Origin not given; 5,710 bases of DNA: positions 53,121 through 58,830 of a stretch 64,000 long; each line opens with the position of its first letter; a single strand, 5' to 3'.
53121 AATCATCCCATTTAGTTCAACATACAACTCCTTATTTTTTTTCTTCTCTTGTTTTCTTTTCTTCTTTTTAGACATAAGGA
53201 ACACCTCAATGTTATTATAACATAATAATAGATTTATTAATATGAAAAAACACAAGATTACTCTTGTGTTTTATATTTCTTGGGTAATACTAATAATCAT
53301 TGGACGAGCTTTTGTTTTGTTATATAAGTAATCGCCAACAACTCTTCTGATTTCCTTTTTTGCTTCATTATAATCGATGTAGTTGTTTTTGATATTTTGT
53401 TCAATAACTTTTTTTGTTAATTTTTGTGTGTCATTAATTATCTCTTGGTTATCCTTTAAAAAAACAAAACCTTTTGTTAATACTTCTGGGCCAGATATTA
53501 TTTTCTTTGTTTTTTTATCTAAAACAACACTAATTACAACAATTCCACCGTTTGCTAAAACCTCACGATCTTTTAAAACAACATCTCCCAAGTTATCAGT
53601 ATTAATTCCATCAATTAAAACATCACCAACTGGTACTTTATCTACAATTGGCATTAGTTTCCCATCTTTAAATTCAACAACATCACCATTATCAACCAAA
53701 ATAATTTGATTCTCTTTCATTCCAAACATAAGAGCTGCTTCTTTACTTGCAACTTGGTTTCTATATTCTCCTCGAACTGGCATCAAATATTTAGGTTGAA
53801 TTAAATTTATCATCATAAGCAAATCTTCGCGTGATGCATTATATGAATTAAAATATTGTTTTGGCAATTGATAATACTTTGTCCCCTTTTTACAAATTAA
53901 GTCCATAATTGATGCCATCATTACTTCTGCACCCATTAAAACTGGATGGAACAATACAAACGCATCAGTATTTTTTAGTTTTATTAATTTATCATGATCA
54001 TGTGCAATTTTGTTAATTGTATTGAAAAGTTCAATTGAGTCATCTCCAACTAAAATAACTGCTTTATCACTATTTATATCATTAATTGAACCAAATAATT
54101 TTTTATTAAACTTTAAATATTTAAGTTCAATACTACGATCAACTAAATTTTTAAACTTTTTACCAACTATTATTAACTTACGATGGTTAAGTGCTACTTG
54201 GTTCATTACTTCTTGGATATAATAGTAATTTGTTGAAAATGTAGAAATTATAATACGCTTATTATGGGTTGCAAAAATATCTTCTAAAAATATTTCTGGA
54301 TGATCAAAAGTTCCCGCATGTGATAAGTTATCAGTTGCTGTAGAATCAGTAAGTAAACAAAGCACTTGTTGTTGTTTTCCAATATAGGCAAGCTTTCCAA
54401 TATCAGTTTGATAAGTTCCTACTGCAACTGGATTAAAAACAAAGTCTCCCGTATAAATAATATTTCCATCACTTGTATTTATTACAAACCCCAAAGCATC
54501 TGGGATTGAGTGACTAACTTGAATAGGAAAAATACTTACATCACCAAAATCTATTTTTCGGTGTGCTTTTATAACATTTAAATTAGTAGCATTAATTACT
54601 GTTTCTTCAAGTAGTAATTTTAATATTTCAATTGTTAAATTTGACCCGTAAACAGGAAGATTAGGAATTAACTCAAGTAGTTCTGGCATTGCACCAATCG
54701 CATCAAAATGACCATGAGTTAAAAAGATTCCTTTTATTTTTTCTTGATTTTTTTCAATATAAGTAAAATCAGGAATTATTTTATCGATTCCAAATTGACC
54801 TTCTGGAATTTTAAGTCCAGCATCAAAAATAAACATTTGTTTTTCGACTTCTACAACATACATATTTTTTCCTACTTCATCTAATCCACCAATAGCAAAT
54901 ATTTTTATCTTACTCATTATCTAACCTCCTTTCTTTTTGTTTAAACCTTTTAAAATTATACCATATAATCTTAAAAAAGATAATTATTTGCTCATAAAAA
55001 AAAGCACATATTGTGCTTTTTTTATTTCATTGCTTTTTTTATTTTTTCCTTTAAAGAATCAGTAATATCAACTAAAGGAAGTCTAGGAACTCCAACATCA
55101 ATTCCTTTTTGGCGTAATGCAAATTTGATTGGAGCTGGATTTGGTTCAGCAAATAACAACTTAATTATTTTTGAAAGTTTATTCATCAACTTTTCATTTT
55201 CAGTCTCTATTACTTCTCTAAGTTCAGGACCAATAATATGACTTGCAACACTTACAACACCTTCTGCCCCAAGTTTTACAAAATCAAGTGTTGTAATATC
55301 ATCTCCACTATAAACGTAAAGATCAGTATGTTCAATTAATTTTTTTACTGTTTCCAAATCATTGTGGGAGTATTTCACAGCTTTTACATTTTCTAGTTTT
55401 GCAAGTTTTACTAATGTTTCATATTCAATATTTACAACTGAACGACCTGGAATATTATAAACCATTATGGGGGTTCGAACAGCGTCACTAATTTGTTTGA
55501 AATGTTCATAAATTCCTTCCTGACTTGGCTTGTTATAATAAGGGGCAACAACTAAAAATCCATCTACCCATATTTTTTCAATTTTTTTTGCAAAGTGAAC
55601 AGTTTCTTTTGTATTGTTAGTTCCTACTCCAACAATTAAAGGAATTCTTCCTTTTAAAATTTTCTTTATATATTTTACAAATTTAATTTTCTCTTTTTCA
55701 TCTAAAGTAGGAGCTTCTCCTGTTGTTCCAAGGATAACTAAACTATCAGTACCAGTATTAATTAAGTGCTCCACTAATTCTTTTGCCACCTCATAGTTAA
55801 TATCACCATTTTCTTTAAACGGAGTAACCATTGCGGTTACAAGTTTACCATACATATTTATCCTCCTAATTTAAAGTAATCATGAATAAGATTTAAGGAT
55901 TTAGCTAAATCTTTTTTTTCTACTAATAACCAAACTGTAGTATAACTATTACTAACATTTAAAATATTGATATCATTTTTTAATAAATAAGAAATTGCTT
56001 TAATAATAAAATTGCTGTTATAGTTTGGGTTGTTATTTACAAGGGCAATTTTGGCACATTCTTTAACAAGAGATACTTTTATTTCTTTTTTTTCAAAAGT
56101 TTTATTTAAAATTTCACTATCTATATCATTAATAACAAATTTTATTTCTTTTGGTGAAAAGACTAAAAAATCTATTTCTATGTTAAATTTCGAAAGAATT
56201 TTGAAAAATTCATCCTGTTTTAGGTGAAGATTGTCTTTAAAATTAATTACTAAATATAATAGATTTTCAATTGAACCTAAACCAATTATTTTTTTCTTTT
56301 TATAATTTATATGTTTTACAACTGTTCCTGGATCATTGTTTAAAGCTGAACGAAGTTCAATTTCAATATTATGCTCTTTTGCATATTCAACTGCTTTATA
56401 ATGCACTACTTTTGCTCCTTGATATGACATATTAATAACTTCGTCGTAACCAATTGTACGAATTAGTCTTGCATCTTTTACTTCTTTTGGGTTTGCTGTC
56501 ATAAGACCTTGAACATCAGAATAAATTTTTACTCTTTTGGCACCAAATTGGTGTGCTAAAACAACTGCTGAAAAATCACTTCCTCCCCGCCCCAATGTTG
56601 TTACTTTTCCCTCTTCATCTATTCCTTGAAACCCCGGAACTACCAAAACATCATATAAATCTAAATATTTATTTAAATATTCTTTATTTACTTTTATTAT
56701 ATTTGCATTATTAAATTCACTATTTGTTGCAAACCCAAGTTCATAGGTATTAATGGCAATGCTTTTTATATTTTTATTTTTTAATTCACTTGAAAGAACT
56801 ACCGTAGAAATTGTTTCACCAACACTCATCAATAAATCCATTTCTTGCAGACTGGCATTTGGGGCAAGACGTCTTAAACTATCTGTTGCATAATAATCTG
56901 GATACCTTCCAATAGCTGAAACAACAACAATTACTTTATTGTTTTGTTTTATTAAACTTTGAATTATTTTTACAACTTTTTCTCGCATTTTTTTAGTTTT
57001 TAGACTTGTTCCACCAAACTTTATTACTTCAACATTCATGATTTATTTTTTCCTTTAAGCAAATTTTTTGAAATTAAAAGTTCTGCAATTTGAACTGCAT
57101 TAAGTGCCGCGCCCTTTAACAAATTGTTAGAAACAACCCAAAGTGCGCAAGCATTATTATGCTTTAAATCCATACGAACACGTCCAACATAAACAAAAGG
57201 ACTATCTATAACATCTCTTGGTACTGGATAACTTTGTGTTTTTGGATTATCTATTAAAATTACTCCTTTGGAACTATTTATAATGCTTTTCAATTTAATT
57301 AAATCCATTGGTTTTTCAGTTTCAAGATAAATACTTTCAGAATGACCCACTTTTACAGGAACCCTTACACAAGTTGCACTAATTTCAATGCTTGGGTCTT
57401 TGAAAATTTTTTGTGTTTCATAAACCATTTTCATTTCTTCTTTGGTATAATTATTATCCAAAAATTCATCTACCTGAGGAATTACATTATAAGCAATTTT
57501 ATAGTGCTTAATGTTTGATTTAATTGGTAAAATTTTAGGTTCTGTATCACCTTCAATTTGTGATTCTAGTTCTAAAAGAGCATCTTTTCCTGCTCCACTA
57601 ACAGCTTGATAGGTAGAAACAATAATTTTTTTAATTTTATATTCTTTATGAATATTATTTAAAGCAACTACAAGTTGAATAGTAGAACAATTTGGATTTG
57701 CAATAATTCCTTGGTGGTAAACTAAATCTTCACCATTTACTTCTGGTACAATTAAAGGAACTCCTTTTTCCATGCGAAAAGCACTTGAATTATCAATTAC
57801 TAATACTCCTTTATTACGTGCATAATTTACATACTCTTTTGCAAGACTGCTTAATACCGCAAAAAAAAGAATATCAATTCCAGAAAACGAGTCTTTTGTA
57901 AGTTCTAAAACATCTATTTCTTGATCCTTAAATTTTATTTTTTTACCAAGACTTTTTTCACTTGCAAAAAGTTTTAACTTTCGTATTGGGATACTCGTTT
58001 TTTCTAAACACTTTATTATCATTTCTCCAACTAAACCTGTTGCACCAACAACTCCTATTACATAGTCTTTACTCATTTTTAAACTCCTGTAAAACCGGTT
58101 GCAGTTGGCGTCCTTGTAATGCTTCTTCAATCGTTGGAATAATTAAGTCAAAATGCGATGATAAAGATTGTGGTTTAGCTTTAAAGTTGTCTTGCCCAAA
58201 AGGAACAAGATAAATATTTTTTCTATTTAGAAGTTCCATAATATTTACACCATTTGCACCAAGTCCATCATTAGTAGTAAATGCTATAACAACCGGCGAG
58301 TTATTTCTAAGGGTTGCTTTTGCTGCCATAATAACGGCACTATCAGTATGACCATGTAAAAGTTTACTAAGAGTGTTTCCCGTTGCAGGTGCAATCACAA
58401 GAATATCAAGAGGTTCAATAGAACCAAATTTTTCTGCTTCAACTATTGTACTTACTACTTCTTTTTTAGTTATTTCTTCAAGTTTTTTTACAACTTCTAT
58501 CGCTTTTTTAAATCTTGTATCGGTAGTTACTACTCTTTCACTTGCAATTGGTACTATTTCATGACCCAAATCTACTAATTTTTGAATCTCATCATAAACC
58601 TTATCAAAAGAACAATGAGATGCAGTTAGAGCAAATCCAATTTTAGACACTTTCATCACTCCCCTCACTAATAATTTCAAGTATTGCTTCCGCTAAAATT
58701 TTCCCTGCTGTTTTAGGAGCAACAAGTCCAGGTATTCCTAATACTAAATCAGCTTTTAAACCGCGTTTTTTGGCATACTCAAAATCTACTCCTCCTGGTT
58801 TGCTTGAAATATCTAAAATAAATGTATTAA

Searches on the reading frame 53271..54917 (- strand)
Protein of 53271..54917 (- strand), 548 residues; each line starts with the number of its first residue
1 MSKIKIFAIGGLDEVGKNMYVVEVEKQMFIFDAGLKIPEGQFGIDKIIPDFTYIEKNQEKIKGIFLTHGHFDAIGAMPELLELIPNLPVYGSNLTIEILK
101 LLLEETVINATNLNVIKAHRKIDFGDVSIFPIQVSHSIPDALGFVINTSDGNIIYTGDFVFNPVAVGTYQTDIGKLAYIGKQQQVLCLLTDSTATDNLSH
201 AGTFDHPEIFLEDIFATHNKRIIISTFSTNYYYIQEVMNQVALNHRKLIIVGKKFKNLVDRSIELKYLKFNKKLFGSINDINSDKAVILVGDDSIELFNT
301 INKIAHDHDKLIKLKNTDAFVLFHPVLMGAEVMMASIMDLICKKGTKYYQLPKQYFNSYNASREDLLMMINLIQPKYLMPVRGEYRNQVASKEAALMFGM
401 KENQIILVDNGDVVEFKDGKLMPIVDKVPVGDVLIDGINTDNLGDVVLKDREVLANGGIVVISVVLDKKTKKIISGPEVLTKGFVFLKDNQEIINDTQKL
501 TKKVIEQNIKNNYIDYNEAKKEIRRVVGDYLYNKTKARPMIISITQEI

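Call 63: search_protein_families(library=pfam, proteins=[window:53271-54917:-], max_evalue=0.000001)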
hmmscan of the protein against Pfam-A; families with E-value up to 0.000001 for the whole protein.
window:53271-54917:- (548 aa): 4 families
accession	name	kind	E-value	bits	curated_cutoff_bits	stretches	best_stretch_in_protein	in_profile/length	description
PF17770.6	RNase_J_C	-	1.2e-25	90.8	23.8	1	447-548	1-102/102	Ribonuclease J C-terminal domain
PF12706.13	Lactamase_B_2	-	2.1e-13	50.8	27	1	57-163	27-147/200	Beta-lactamase superfamily domain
PF22505.1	RNase_J_b_CASP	-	2.7e-13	50.2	27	1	220-339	2-124/126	Ribonuclease J, beta-CASP domain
PF00753.33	Lactamase_B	-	1.7e-12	48.2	22.7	1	14-163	3-154/196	Metallo-beta-lactamase superfamily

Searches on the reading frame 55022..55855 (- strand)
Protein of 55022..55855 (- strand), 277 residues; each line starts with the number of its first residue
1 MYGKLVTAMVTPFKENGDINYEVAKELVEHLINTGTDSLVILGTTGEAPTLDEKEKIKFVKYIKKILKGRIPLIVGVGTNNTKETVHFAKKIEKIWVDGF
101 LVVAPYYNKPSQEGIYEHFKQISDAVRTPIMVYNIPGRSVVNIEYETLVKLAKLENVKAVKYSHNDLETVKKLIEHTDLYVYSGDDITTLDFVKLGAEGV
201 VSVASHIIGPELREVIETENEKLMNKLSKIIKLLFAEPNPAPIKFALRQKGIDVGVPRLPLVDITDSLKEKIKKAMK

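Call 63: search_protein_families(library=pfam, proteins=[window:55022-55855:-], max_evalue=0.000001)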
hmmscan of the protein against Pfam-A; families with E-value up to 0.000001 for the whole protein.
window:55022-55855:- (277 aa): 1 family
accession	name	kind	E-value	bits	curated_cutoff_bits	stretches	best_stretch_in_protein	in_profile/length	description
PF00701.28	DHDPS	-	3.9e-83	279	22.1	1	3-277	3-287/289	Dihydrodipicolinate synthetase family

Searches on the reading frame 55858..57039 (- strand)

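Call 63: search_protein_families(library=pfam, proteins=[window:55858-57039:-], max_evalue=0.000001)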
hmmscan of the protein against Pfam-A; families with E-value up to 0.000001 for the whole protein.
window:55858-57039:- (393 aa): 2 families
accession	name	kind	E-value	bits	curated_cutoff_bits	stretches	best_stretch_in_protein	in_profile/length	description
PF00696.33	AA_kinase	-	1.6e-49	169.2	24.9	1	5-228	4-231/234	Amino acid kinase family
PF13840.12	ACT_7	-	4.8e-09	36.4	27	1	326-387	4-65/65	ACT domain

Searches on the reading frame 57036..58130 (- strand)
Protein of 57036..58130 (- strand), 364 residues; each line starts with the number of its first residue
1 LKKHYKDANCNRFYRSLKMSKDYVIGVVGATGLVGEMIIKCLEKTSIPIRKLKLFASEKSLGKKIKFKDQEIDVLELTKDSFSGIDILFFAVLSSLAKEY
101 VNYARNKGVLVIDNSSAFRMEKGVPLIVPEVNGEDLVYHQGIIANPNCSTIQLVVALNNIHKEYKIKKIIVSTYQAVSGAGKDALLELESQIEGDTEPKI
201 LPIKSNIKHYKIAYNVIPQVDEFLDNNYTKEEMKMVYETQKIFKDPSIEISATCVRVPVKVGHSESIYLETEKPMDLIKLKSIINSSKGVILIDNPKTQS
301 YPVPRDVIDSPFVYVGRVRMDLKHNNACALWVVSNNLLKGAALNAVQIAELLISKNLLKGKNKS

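Call 76: search_protein_families(library=pfam, proteins=[window:57036-58130:-], max_evalue=0.00001)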
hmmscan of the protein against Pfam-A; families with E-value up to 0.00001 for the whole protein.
window:57036-58130:- (364 aa): 2 families
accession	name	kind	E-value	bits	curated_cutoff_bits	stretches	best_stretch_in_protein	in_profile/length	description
PF02774.23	Semialdhyde_dhC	-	2e-51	175.2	26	1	157-339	1-184/184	Semialdehyde dehydrogenase, dimerisation domain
PF01118.30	Semialdhyde_dh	-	8.8e-30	104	26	1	25-136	2-118/121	Semialdehyde dehydrogenase, NAD binding domain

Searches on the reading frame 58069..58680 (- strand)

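Call 76: search_protein_families(library=pfam, proteins=[window:58069-58680:-], max_evalue=0.00001)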
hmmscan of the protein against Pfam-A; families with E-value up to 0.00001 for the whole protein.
window:58069-58680:- (203 aa): 1 family
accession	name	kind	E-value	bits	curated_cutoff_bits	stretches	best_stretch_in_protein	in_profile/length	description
PF02441.25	Flavoprotein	-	1.6e-25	90.1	22.7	1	13-194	2-160/162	Flavoprotein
